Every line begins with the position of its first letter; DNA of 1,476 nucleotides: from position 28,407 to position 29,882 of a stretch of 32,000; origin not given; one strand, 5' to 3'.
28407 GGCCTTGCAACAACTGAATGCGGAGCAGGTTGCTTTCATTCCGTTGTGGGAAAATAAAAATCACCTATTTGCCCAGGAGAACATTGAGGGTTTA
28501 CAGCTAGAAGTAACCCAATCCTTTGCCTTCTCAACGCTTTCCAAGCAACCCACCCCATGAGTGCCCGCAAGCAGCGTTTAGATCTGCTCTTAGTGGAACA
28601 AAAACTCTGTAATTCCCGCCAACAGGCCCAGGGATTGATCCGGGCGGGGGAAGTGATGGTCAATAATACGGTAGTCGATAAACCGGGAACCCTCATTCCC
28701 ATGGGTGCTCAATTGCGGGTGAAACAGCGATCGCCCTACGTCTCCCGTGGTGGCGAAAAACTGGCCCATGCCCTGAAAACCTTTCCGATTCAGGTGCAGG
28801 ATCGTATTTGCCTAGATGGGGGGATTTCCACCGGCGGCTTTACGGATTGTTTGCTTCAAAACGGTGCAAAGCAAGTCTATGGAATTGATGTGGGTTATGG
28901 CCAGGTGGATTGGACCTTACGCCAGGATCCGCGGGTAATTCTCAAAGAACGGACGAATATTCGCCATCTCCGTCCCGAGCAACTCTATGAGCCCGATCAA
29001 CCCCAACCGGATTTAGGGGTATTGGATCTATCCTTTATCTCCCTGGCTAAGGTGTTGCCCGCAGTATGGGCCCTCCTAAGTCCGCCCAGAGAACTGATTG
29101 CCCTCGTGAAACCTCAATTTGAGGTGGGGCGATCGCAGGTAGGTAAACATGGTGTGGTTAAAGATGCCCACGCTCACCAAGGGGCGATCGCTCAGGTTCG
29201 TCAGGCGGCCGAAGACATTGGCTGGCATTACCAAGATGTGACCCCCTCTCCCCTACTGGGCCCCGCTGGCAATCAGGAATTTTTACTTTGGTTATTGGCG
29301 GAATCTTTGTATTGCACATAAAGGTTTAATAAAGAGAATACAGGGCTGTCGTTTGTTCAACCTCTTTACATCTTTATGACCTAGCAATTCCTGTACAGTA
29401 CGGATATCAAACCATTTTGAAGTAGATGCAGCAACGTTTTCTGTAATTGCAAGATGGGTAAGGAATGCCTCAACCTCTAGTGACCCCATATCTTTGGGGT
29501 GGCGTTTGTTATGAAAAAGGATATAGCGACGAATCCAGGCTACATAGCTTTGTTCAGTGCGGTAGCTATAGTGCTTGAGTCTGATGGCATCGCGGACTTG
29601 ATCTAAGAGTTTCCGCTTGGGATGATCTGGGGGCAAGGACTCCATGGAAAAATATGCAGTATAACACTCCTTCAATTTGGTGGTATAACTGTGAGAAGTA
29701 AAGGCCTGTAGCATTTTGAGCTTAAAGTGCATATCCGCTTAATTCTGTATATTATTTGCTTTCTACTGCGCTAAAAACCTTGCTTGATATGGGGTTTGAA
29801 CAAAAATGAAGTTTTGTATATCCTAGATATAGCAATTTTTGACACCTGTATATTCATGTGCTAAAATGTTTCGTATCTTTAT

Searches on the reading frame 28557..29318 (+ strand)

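Call 86: search_protein_families(library=pfam, proteins=[L157:4722-5813:+, L158:7725-8711:+], max_evalue=0.01)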
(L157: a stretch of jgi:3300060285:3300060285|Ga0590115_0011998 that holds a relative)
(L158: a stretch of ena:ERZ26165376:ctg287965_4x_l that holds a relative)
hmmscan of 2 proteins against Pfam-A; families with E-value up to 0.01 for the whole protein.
L157:4722-5813:+ (363 aa): 0 families

L158:7725-8711:+ (329 aa): 4 families
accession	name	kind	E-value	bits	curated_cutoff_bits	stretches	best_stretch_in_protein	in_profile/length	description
PF00805.28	Pentapeptide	-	1.3e-27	95.4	20.2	3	265-302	1-38/40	Pentapeptide repeats (8 copies)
PF20694.2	TRADD-like_N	-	8.7e-11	41.9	23.7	1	141-202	3-68/69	TRADD-like N-terminal domain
PF13599.13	Pentapeptide_4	-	2.5e-08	34.3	38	2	233-286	24-77/78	Pentapeptide repeat region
PF13576.12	Pentapeptide_3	-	4.3e-05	24.1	27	0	237-275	6-47/48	Pentapeptide repeats (9 copies)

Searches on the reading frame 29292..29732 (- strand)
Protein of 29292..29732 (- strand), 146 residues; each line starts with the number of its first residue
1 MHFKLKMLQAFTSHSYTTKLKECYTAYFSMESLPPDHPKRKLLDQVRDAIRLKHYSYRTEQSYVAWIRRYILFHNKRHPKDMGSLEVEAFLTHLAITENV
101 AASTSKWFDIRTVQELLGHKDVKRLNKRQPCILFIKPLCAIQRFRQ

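Call 3: search_protein_families(library=pfam, proteins=[window:29292-29732:-], max_evalue=1)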
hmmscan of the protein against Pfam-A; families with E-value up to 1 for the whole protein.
window:29292-29732:- (146 aa): 1 family
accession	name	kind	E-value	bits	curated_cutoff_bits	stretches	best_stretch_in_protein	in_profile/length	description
PF13495.12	Phage_int_SAM_4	-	1.2e-22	80.5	27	1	42-106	1-65/85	Phage integrase, N-terminal SAM-like domain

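Call 33: search_protein_families(library=ncbifam, proteins=[window:29292-29732:-], max_evalue=0.01)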
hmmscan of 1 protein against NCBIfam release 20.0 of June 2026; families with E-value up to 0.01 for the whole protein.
window:29292-29732:- (146 aa): 5 families
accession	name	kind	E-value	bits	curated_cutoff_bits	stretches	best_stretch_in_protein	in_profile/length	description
TIGR02249.1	integrase_gron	subfamily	4.5e-27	95.2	265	2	42-105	1-64/315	integron integrase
NF011946.0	PRK15417.1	equivalog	1.6e-23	83.4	435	1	33-105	8-79/337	integron integrase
NF040815.2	recomb_XerA_Arch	equivalog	2.7e-05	23.9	220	0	49-103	6-59/263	site-specific tyrosine recombinase/integron integrase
TIGR02224.1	recomb_XerC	equivalog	0.0028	17.1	335.15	0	108-122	254-268/295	tyrosine recombinase XerC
TIGR02225.1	recomb_XerD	equivalog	0.003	16.9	329.6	0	109-123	252-266/290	site-specific tyrosine recombinase XerD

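Call 34: search_solved_structures(query=window:29292-29732:-, max_evalue=0.001, show_alignments=1)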
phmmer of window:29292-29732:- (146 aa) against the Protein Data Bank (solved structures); distinct sequences matched with E-value up to 0.001: 1.
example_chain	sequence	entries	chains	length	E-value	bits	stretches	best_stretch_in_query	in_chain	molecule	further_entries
2a3v_A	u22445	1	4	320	5e-17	65.5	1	43-105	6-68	site-specific recombinase IntI4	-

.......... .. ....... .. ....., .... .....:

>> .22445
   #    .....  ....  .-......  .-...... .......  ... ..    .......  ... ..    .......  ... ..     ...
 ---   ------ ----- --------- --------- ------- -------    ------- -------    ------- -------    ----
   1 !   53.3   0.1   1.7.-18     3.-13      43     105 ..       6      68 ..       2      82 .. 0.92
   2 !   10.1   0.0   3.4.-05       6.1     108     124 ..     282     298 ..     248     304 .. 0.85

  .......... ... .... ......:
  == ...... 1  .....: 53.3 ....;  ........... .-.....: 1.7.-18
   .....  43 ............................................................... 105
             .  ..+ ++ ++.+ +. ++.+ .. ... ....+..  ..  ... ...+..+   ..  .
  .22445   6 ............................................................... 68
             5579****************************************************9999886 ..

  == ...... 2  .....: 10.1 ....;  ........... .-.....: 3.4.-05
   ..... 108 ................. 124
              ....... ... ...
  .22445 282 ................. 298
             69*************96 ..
